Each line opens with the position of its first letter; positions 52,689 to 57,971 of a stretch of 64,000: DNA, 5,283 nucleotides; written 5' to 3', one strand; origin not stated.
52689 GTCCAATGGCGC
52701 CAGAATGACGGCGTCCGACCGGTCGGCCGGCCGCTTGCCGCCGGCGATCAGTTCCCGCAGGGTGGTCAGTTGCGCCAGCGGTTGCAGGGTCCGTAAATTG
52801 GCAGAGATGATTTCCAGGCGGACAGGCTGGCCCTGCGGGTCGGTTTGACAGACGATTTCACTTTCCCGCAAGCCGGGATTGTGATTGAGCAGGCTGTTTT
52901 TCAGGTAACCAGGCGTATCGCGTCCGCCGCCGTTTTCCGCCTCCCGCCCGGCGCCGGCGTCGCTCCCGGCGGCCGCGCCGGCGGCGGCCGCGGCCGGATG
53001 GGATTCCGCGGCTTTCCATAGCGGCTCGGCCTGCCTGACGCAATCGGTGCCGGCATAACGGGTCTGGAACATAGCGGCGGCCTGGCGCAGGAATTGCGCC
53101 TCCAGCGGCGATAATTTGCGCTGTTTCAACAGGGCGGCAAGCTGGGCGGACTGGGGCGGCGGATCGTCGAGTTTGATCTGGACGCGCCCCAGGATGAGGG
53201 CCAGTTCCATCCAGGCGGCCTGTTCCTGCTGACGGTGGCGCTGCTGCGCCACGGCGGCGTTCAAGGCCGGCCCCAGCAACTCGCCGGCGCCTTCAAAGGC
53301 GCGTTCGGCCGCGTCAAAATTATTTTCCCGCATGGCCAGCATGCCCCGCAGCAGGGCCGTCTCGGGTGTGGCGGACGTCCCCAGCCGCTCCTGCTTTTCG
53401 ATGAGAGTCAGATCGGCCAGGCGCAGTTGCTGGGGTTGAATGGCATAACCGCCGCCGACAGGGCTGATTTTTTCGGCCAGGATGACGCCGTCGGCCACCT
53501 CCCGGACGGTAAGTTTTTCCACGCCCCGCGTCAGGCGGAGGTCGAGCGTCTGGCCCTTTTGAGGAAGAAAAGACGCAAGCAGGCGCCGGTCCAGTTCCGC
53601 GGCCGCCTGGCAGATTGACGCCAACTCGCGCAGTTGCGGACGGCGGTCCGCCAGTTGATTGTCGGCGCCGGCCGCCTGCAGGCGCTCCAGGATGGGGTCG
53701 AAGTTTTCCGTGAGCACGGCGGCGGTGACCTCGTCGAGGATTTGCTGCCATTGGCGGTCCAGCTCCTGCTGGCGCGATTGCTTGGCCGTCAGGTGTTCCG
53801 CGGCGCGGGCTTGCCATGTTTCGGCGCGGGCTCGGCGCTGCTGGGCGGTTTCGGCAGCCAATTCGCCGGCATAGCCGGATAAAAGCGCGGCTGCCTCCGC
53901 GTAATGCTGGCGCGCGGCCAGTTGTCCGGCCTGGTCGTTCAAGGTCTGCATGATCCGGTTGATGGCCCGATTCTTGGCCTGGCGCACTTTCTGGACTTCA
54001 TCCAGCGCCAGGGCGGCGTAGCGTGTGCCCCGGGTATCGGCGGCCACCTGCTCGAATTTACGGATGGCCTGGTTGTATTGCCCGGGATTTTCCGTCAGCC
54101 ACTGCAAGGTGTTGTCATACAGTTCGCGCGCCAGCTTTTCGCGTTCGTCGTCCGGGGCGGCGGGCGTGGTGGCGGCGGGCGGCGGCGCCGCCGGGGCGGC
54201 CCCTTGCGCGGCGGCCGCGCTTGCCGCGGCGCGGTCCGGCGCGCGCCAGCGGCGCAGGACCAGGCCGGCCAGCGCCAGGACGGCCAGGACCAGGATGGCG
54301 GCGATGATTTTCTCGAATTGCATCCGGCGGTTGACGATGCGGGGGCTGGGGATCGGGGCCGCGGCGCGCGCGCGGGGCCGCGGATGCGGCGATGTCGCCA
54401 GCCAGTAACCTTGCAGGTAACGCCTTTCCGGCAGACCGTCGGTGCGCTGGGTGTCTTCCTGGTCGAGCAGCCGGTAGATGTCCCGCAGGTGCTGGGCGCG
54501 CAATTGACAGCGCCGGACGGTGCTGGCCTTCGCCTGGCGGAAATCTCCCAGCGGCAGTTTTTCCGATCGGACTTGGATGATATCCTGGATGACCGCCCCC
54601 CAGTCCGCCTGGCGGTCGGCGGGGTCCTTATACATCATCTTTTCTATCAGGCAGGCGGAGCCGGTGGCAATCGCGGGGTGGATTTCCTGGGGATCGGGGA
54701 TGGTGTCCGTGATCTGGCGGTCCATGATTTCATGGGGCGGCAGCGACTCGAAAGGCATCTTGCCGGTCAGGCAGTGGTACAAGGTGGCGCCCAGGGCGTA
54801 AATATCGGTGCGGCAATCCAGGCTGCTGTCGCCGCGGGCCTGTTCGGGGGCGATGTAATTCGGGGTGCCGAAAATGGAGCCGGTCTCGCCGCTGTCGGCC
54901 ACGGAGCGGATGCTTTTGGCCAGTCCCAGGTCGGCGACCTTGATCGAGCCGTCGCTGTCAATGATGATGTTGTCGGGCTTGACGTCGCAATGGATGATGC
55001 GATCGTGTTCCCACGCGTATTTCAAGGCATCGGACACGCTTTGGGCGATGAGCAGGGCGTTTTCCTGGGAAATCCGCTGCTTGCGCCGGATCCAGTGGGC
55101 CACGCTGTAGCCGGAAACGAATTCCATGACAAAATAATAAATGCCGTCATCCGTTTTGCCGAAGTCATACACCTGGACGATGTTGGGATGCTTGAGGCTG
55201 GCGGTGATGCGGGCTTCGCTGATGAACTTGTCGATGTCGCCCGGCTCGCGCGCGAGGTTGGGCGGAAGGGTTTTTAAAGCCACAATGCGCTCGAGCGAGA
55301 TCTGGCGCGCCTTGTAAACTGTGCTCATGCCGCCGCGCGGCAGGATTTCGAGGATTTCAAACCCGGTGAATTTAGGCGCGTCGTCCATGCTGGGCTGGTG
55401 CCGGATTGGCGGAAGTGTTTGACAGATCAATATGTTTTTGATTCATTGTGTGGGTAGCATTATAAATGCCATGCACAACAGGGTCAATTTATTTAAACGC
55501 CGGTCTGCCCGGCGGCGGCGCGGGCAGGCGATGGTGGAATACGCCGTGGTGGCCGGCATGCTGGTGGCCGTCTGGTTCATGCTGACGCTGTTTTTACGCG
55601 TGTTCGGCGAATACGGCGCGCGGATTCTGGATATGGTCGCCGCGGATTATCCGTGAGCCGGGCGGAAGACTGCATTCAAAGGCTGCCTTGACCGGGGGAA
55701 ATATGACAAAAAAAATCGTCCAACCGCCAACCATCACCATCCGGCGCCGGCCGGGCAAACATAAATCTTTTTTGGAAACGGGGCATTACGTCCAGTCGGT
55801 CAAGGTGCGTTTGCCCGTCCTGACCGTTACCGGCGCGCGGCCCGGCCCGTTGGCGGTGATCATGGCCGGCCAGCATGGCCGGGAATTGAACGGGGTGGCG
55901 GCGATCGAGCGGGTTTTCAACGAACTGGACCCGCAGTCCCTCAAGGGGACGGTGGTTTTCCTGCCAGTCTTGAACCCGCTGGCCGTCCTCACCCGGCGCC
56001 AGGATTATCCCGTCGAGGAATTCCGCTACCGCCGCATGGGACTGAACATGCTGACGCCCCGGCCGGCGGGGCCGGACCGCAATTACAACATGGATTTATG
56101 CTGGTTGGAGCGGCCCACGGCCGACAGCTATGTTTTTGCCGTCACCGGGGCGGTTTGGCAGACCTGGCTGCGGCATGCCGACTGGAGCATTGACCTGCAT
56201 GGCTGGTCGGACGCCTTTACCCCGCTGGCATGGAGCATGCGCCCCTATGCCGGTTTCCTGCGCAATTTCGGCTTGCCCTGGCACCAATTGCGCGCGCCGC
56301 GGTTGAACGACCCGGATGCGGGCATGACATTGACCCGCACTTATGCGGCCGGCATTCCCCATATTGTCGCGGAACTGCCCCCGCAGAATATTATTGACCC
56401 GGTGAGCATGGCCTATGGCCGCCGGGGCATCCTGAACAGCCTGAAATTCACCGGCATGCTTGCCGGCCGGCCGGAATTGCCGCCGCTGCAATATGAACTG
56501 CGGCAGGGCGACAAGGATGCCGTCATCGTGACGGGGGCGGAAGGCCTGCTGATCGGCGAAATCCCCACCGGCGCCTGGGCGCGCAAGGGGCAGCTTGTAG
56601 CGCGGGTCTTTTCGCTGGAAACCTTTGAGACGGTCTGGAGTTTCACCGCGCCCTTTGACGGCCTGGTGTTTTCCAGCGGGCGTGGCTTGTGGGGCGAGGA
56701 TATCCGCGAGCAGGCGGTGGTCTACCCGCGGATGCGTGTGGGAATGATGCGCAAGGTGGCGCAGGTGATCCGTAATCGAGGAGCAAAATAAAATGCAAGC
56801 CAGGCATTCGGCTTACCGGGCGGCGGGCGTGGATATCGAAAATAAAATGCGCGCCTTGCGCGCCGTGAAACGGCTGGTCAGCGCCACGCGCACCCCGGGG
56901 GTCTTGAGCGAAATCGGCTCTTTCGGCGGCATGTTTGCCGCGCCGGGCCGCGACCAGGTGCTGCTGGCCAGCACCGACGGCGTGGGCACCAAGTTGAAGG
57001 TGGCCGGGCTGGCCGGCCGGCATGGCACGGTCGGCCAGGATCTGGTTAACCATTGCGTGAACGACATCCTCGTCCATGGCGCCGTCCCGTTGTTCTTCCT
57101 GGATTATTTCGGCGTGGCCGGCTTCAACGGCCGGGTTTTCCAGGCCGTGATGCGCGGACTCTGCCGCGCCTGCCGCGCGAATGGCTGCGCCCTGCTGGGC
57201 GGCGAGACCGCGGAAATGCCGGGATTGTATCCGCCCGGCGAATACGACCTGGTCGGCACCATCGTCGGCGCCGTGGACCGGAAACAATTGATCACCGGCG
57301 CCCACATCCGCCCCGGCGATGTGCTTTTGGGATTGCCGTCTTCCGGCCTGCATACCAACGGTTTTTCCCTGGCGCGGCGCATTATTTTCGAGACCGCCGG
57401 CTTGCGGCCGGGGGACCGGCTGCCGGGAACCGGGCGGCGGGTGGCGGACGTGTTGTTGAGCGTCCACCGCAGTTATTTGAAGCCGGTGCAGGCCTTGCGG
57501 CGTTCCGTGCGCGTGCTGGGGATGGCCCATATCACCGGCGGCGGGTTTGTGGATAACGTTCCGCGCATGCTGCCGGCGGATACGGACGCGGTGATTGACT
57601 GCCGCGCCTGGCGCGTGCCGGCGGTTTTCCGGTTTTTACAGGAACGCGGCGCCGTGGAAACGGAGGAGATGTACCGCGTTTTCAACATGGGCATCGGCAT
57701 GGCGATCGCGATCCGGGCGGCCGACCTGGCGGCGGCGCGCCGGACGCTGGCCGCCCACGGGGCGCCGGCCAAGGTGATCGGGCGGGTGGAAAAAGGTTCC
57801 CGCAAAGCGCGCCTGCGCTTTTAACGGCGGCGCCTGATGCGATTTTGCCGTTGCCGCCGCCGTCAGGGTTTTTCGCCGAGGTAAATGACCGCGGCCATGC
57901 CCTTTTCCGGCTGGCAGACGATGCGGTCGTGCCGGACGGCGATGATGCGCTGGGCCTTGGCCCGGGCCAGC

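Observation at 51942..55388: Receptor-like Ser/Thr kinase: cytoplasmic Hanks kinase, single TM, long extracytoplasmic helical region, C-terminal LRR domain. Translationally overlapped with thrC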

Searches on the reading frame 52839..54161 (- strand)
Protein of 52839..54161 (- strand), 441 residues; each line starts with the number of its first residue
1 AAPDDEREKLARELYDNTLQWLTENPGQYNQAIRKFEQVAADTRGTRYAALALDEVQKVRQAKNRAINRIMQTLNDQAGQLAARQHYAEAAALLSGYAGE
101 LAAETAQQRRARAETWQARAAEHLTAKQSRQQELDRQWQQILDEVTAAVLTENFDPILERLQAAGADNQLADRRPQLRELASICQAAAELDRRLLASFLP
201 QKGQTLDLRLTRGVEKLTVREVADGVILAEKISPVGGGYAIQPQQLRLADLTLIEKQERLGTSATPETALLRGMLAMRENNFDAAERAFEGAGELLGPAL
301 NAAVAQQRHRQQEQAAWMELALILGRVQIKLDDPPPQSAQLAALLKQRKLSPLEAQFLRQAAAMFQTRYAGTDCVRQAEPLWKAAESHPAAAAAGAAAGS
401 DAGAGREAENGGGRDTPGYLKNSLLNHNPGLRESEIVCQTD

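Call 17: find_homologous_proteins(query=window:52839-54161:-, max_evalue=0.001)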
Query window:52839-54161:- (441 aa): 2 proteins with E <= 0.001 among 8000 candidates.
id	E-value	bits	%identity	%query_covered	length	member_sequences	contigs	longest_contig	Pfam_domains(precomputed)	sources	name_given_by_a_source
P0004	3.0e-90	322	54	73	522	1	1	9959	PF12799.14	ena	-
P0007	6.4e-52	195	55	41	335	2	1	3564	-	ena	-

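Call 47: predict_structure(alignment_id=A3)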
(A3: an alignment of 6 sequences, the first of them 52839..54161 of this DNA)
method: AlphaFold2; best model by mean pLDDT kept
length: 441 residues; sequences in the alignment: 6
mean_pLDDT: 78.0   pTM: 0.53
mean pLDDT of the five models: 78.0, 76.7, 76.7, 74.9, 74.7
residues with pLDDT >= 90: 141; 70-90: 196; 50-70: 57; < 50: 47
segments of 3 or more residues with pLDDT < 50: 82-84, 86-95, 391-416, 439-441
pLDDT, mean of each block of 10 residues (from residue 1): 73 92 86 92 88 91 81 64 47 48 60 76 86 89 91 91 83 88 92 91 92 92 90 82 92 93 89 93 92 88 88 82 77 65 73 79 81 77 68 37 27 43 65 60 40
secondary structure, 60 per line:
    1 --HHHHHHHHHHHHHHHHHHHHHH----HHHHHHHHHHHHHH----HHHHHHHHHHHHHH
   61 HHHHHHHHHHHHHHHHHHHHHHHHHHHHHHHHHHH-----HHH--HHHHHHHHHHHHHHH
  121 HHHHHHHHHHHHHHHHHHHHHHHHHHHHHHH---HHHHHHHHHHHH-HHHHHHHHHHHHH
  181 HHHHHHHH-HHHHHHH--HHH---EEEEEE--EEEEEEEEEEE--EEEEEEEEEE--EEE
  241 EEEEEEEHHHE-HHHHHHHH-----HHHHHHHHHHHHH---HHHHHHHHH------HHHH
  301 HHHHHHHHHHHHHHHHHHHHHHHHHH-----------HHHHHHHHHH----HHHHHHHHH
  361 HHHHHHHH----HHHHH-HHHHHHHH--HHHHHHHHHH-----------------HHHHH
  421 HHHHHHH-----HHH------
elements in order: H3-24 H29-42 H47-95 H106-151 H155-166 H168-188 H190-196 E205-210 E213-223 E226-235 E238-247 H253-260 H266-278 H282-290 H297-326 H338-347 H352-368 H373-377 H379-386 H389-398 H416-427

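Call 52: fold_search(model_id=the predicted structure, library=pdb)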
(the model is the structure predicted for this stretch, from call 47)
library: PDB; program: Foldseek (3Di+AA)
matches with E <= 10: 503; with E <= 0.001: 0
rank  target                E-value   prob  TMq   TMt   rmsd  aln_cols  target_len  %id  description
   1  8zht_B                9.3e-02  0.69  0.11  0.24  13.5       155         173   13  Structure of PpiD-YfgM complex (released 2025-02-12)
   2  4abn_A                1.7e-01  0.35  0.12  0.13  17.8       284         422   12  Crystal structure of full length mouse Strap (TTC5) (released 2012-01-25)
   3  6tzt_A                2.3e-01  0.33  0.12  0.17  15.9       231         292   15  Crystal structure of human alpha/epsilon-COP of the COPI vesicular coat bound to alpha-COP STM2 (released 2019-11-13)
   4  5nnr_A                3.1e-01  0.15  0.12  0.10  20.8       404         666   12  Structure of Naa15/Naa10 bound to HypK-THB (released 2017-06-14)
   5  5nnp_E                3.2e-01  0.33  0.17  0.12  24.6       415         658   12  Structure of Naa15/Naa10 bound to HypK-THB (released 2017-06-14)
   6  2q7f_A                3.4e-01  0.35  0.12  0.21  12.3       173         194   14  Crystal structure of YrrB: a TPR protein with an unusual peptide-binding site (released 2007-08-07)
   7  5nnp_A                4.1e-01  0.25  0.16  0.12  24.7       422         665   12  Structure of Naa15/Naa10 bound to HypK-THB (released 2017-06-14)
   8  7obi_A                4.7e-01  0.38  0.10  0.27  14.7       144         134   10  Consensus tetratricopeptide repeat protein type RV4 (released 2022-02-23)
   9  4abn_B                4.7e-01  0.21  0.13  0.13  18.4       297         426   11  Crystal structure of full length mouse Strap (TTC5) (released 2012-01-25)
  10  6a73_A                5.2e-01  0.09  0.10  0.14  22.6       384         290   13  Complex structure of CSN2 with IP6 (released 2019-07-03)
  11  9dze_K                5.5e-01  0.14  0.15  0.18  24.4       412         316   13  Computationally Designed Bifaceted Protein Nanomaterial pD5-14 (released 2024-10-30)
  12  8oui_C                5.7e-01  0.07  0.10  0.10  26.5       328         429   11  Complex of ASCT2 with Suppressyn (released 2024-05-01)
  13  1y96_D                6.0e-01  0.98  0.13  0.56   3.2        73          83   20  crystal structure of the Gemin6/Gemin7 heterodimer from the human SMN complex (released 2005-06-21)
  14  2ho1_A                6.3e-01  0.10  0.11  0.17  16.0       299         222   11  Functional Characterization of Pseudomonas Aeruginosa pilF (released 2006-07-25)
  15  3vtx_A                6.6e-01  0.25  0.11  0.21  14.8       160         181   14  Crystal structure of MamA protein (released 2012-10-31)
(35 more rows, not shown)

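Call 59: search_solved_structures(query=A6, max_evalue=10, show_alignments=0)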
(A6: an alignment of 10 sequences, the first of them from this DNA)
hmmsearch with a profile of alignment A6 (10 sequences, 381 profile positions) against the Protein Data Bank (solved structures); distinct sequences matched with E-value up to 10: 14.
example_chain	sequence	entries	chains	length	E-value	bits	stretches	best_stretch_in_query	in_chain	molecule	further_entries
5cwk_A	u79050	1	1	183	3.3e-06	29.6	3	4-54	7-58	Designed helical repeat protein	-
7mwr_A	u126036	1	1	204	0.00054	22.3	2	4-54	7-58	LHD101A54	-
4nad_B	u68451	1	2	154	0.026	16.7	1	65-142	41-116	Regulation of nuclear pre-mRNA domain-containing protein 1B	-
9n2d_F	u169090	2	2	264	0.069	15.4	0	21-44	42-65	Bam D | DNA uptake lipoprotein-like protein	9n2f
4gkj_T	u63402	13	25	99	0.13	14.4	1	56-91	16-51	30S ribosomal protein S20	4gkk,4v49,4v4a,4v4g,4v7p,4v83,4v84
4zer_1t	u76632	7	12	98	0.17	14.1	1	56-91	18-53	30S ribosomal protein S20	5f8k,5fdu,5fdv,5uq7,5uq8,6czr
9v1i_lZ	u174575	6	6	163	0.19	13.9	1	64-129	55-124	60S ribosomal protein L24, putative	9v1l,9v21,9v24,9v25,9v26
4jv5_T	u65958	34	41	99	0.2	13.9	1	56-91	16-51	30S ribosomal protein 20 | 30S ribosomal protein S20 | RIBOSOMAL PROTEIN S20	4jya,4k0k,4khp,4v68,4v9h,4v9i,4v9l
1fjg_T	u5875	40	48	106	0.22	13.7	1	56-91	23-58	30S RIBOSOMAL PROTEIN S20 | RIBOSOMAL PROTEIN S20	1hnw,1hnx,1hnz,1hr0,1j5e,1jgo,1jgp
6fkr_1t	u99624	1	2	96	0.27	13.4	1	56-91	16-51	30S ribosomal protein S20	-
10px_1t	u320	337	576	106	0.34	13.1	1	56-91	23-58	30S ribosomal protein S20 | Ribosomal protein S20 | 16S Ribosomal protein S20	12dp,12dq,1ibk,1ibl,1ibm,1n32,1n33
2e5l_T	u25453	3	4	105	0.36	13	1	56-91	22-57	30S ribosomal protein S20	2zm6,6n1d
1i94_T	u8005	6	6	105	0.42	12.8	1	56-91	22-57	30S RIBOSOMAL PROTEIN S20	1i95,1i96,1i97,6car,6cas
5iwa_T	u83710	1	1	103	0.53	12.4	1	56-91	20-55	30S ribosomal protein S20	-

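Call 76: find_homologous_proteins(query=A6, max_evalue=0.00001)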
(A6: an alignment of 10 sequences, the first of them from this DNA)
Query A6 (10 sequences) (383 aa, profile of the alignment): 2 proteins with E <= 0.00001 among 8000 candidates.
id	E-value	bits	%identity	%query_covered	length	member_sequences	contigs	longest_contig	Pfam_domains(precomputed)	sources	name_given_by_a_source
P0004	9.0e-70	254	59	69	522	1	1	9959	PF12799.14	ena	-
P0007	1.4e-45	174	55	46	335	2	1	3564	-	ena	-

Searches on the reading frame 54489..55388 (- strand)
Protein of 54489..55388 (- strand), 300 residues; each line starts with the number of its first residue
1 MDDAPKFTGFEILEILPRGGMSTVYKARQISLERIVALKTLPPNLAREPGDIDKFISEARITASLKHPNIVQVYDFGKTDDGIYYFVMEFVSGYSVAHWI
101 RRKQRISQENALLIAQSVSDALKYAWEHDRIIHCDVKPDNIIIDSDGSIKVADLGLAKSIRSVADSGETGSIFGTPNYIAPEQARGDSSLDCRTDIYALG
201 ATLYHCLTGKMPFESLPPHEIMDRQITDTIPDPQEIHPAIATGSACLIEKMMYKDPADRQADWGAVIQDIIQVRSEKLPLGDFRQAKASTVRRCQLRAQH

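Call 71: search_solved_structures(query=window:54489-55388:-, max_evalue=1e-20, show_alignments=1)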
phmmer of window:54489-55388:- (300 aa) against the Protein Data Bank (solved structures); distinct sequences matched with E-value up to 1e-20: 337 (the best 60 are shown).
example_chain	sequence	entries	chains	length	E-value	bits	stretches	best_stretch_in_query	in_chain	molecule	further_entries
1mru_A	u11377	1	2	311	1.5e-46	162.1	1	10-278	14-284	Probable serine/threonine-protein kinase pknB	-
5u94_A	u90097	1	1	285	2.7e-46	161.2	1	10-274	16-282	Serine/threonine-protein kinase PknB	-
6b2p_A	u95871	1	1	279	3e-46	161.1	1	10-274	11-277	Serine/threonine-protein kinase PknB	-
1o6y_A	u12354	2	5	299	3.8e-46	160.7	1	10-274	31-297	SERINE/THREONINE-PROTEIN KINASE PKNB | Probable serine/threonine-protein kinase pknB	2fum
3f69_A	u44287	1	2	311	1e-45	159.3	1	10-278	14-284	Serine/threonine-protein kinase pknB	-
3f61_A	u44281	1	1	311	1e-45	159.3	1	10-278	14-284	Serine/threonine-protein kinase pknB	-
3orm_A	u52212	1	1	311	1.9e-45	158.5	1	10-278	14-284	Serine/threonine protein kinase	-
3ori_A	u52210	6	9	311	1.9e-45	158.4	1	10-278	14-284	Serine/threonine protein kinase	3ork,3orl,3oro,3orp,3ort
6i2p_A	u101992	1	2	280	2.8e-45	157.9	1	10-274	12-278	Serine/threonine-protein kinase PknB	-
4eqm_A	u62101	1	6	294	3.4e-40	141.2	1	10-272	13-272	Protein kinase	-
9ymt_A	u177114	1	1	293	3.5e-40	141.2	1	10-272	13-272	Serine/Threonine Kinase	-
4ow8_A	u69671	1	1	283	7.7e-39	136.7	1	11-279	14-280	Serine/threonine-protein kinase PknA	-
9tmq_A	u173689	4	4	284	7.7e-39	136.7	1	11-279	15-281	Serine/threonine-protein kinase PknA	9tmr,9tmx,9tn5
6b2q_A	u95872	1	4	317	9e-39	136.5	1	11-279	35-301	Serine/threonine-protein kinase PknA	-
4x3f_A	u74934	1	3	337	1.1e-38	136.2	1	11-279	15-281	Serine/threonine-protein kinase PknA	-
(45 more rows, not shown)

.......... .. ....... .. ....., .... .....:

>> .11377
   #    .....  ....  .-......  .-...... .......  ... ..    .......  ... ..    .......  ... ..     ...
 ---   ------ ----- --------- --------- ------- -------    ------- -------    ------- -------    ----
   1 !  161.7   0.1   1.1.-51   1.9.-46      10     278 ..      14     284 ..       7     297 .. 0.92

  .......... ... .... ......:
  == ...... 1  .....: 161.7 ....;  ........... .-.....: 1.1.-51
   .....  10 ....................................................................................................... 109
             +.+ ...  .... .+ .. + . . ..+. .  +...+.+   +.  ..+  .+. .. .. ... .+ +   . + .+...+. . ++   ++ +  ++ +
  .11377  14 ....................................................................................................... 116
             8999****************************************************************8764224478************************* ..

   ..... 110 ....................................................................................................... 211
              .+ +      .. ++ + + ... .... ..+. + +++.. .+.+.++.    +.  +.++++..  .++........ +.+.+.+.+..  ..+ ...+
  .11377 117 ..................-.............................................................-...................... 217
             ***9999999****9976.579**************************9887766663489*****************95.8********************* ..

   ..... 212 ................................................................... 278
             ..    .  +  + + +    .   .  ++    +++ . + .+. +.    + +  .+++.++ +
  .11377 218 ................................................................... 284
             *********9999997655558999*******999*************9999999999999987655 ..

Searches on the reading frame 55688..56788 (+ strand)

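Call 6: search_protein_families(library=ncbifam, proteins=[window:55688-56788:+], max_evalue=0.01)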
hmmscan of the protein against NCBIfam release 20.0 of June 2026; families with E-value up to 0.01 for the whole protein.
window:55688-56788:+ (367 aa): 1 family
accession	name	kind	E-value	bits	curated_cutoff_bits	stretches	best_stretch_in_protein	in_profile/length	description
TIGR02994.1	ectoine_eutE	equivalog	2.6e-12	46.4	402.7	2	40-109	35-103/325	N(2)-acetyl-L-2,4-diaminobutanoate deacetylase DoeB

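Call 80: search_protein_families(library=pfam, proteins=[window:55688-56788:+], max_evalue=0.1)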
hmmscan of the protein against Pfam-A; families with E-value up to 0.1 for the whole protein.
window:55688-56788:+ (367 aa): 1 family
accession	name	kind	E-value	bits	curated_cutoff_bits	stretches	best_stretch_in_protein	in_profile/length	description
PF24827.1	AstE_AspA_cat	-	2.1e-13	50.7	25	1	53-254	2-191/192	Succinylglutamate desuccinylase/Aspartoacylase catalytic domain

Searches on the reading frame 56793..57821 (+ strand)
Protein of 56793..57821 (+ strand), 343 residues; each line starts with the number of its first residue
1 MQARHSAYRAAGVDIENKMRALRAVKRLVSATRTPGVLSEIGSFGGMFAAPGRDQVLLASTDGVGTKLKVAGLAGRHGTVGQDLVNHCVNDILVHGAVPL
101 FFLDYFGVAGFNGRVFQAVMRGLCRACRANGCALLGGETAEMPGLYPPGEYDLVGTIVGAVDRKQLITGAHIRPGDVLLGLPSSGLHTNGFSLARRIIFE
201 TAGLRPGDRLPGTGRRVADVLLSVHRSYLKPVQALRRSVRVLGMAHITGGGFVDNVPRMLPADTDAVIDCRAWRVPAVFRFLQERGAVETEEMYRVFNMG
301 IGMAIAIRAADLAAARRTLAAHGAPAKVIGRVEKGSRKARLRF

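Call 80: search_protein_families(library=pfam, proteins=[window:56793-57821:+], max_evalue=0.1)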
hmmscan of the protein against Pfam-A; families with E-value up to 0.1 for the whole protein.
window:56793-57821:+ (343 aa): 2 families
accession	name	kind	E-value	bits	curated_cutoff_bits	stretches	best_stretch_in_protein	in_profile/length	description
PF02769.27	AIRS_C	-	9.6e-31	107.5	23.1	1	173-337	1-150/156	AIR synthase related protein, C-terminal domain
PF00586.29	AIRS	-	3.6e-21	76.1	24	1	52-161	10-112/112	AIR synthase related protein, N-terminal domain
